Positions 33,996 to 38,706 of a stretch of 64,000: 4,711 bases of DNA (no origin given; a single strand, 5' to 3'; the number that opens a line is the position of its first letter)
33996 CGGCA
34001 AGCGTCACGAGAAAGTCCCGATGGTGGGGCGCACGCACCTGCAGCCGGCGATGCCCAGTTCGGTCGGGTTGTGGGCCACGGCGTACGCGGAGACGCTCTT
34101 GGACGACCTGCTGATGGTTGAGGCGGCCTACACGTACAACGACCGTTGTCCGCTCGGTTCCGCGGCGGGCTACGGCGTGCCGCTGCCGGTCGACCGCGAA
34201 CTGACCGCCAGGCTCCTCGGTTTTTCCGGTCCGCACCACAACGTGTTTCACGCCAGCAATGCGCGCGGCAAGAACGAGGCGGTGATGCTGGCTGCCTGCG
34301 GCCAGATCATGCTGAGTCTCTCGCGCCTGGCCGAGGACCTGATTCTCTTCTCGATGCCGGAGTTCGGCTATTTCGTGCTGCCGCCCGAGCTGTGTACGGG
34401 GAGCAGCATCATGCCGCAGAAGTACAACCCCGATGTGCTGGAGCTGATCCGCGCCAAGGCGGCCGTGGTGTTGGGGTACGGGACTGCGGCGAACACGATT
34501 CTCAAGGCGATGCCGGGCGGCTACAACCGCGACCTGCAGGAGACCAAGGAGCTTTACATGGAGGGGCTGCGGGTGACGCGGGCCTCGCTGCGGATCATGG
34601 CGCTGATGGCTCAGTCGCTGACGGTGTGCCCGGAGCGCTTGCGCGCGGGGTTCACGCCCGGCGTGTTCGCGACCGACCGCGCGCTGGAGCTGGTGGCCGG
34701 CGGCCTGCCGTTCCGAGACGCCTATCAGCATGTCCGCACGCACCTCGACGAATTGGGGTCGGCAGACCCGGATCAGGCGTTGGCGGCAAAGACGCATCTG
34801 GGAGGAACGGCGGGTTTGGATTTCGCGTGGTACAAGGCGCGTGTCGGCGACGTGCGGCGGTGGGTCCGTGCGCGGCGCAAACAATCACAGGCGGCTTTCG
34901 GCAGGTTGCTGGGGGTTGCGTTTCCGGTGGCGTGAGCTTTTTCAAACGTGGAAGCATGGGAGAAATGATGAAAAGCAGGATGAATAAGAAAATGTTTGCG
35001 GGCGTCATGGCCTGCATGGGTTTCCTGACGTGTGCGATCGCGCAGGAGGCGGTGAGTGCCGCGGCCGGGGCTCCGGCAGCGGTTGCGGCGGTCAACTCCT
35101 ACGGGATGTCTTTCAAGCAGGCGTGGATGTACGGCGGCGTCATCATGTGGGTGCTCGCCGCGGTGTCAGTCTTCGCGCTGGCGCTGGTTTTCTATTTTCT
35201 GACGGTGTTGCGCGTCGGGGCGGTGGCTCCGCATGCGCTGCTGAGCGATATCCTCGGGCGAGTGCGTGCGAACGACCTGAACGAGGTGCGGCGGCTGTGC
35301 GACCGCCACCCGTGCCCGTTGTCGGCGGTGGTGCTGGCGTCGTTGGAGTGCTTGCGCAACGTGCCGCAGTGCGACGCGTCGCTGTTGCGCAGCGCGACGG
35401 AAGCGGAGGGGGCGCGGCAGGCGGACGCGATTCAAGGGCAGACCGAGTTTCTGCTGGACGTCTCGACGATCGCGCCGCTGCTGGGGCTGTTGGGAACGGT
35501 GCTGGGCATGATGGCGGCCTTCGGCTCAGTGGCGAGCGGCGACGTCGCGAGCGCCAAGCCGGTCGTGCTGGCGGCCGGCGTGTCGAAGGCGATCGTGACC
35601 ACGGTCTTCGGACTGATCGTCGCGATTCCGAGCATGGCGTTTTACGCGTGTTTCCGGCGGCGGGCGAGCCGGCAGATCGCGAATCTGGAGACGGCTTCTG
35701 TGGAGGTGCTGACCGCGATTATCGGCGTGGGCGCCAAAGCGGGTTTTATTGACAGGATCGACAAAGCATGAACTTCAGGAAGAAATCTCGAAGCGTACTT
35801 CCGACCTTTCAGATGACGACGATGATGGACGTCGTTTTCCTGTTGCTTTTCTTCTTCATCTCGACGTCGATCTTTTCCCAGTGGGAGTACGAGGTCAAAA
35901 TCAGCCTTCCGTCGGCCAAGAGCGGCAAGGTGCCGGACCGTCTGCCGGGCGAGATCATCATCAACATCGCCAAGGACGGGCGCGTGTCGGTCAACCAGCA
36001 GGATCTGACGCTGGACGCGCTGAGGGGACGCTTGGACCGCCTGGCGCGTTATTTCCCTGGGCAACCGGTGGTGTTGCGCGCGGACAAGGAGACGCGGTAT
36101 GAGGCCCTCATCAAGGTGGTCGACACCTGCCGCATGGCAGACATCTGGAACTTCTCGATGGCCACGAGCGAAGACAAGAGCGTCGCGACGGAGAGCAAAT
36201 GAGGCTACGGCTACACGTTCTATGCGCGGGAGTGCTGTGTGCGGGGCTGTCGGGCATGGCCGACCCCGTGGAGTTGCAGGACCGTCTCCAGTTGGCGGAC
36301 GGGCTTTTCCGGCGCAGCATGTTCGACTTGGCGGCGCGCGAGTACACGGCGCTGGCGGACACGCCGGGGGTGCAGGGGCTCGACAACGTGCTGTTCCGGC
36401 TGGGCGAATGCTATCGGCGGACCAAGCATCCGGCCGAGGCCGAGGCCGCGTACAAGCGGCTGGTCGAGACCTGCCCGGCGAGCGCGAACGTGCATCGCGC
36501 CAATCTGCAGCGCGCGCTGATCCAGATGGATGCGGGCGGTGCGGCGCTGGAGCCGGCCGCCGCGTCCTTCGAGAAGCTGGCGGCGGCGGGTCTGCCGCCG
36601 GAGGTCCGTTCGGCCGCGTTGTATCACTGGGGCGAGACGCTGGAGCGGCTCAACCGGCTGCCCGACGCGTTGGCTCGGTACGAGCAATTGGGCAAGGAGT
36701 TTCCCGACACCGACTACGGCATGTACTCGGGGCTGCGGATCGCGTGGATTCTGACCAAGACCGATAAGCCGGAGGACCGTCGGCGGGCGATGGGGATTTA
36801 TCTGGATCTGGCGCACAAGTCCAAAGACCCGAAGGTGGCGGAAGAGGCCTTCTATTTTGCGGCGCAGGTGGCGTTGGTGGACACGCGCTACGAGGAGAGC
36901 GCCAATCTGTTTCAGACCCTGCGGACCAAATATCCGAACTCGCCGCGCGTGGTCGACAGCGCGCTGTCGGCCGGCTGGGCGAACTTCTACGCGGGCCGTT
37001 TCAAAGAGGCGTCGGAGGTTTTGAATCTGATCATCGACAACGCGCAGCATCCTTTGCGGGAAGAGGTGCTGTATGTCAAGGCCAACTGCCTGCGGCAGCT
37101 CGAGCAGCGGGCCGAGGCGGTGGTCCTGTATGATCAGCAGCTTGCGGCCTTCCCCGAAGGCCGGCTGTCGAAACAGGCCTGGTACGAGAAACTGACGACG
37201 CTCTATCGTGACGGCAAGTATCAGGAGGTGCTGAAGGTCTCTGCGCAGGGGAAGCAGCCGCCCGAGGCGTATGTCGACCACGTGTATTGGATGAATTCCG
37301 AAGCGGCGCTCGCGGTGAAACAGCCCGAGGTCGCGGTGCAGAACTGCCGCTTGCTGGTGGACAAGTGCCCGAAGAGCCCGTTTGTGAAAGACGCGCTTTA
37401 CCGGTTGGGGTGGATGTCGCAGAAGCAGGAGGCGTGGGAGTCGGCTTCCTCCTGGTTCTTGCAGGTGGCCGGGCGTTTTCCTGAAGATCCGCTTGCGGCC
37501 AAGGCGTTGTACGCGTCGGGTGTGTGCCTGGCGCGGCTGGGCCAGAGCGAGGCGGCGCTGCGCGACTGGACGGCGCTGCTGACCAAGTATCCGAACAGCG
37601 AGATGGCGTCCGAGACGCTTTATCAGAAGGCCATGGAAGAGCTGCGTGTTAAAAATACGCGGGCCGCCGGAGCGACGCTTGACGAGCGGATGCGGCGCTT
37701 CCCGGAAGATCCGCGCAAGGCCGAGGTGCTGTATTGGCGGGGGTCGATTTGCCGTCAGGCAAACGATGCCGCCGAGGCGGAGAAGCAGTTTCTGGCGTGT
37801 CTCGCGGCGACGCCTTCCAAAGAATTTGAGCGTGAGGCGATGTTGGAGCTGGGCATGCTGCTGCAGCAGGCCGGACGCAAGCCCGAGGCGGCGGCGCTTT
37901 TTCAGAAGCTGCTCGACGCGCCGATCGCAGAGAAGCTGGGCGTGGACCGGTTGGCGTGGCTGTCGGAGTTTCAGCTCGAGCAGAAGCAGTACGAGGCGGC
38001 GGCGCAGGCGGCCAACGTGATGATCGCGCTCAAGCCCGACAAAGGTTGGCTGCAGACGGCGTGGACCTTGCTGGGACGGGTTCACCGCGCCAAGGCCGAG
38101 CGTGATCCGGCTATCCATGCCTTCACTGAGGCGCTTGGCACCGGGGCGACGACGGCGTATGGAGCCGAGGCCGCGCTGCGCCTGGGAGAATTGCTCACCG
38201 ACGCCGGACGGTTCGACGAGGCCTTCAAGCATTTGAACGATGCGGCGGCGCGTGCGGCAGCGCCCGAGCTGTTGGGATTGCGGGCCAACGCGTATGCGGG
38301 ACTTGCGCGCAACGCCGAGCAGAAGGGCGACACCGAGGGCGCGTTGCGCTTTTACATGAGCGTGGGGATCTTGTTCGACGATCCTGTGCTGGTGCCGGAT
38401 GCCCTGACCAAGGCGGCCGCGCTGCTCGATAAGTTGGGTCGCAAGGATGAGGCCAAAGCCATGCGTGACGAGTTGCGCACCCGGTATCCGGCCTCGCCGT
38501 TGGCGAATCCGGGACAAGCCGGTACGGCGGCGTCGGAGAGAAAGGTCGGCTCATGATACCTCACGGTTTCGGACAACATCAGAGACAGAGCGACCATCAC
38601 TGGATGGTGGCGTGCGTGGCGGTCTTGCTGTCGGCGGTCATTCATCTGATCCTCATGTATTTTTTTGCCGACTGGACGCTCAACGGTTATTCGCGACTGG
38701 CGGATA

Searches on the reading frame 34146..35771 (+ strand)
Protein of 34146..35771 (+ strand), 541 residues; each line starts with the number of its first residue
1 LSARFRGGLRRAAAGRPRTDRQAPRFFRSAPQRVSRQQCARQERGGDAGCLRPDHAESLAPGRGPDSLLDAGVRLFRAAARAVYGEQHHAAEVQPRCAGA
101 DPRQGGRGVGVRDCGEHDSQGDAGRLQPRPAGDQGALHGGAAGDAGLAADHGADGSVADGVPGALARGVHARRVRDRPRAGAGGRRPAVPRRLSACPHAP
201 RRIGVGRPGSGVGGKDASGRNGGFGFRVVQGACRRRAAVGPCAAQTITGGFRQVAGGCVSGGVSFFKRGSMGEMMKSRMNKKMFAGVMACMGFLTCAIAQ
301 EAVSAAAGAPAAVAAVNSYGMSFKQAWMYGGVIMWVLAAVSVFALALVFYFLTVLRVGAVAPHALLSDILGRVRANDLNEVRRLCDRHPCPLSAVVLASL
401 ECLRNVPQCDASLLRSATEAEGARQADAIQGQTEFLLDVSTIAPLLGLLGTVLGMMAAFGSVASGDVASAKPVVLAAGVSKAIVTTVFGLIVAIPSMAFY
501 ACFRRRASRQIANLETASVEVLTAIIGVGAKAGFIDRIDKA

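Call 54: search_protein_families(library=pfam, proteins=[window:34146-35771:+], max_evalue=0.0001)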
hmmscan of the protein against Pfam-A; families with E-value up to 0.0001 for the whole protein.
window:34146-35771:+ (541 aa): 1 family
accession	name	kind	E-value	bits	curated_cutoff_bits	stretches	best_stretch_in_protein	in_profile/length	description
PF01618.21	MotA_ExbB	-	1e-25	90.4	22.9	1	395-515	9-126/127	MotA/TolQ/ExbB proton channel family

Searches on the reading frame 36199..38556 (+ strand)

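Call 54: search_protein_families(library=pfam, proteins=[window:36199-38556:+], max_evalue=0.0001)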
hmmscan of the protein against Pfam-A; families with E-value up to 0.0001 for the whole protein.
window:36199-38556:+ (785 aa): 12 families
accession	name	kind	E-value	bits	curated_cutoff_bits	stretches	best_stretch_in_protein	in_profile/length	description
PF07719.23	TPR_2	-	1e-28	97.4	27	0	64-93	3-32/34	Tetratricopeptide repeat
PF13174.12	TPR_6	-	1e-26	92.2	26.3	0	436-467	2-33/33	Tetratricopeptide repeat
PF13424.12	TPR_12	-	2.2e-24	85.9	30.1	2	657-719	4-68/77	Tetratricopeptide repeat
PF13432.12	TPR_16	-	2.7e-21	76.1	32.7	0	30-95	1-64/65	Tetratricopeptide repeat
PF13428.12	TPR_14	-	1.1e-20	72.4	23.5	0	63-100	2-39/44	Tetratricopeptide repeat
PF13181.12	TPR_8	-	1.3e-16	59.6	25.7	0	64-93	3-32/34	Tetratricopeptide repeat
PF13525.12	YfiO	-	3.9e-15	56.6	25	1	214-298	4-89/203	Outer membrane lipoprotein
PF00515.34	TPR_1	-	3.2e-14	52.5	27.8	0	64-92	3-31/34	Tetratricopeptide repeat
PF14559.12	TPR_19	-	3.3e-09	37.4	25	0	638-697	10-67/68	Tetratricopeptide repeat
PF13512.12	TPR_18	-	4e-09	37.2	21.9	0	209-295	4-91/145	Tetratricopeptide repeat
PF13176.12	TPR_7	-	5.1e-09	35.9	27.9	0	65-93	2-30/36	Tetratricopeptide repeat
PF09976.15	TPR_21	-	1.1e-07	32.3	25.5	0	558-703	33-160/193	Tetratricopeptide repeat-like domain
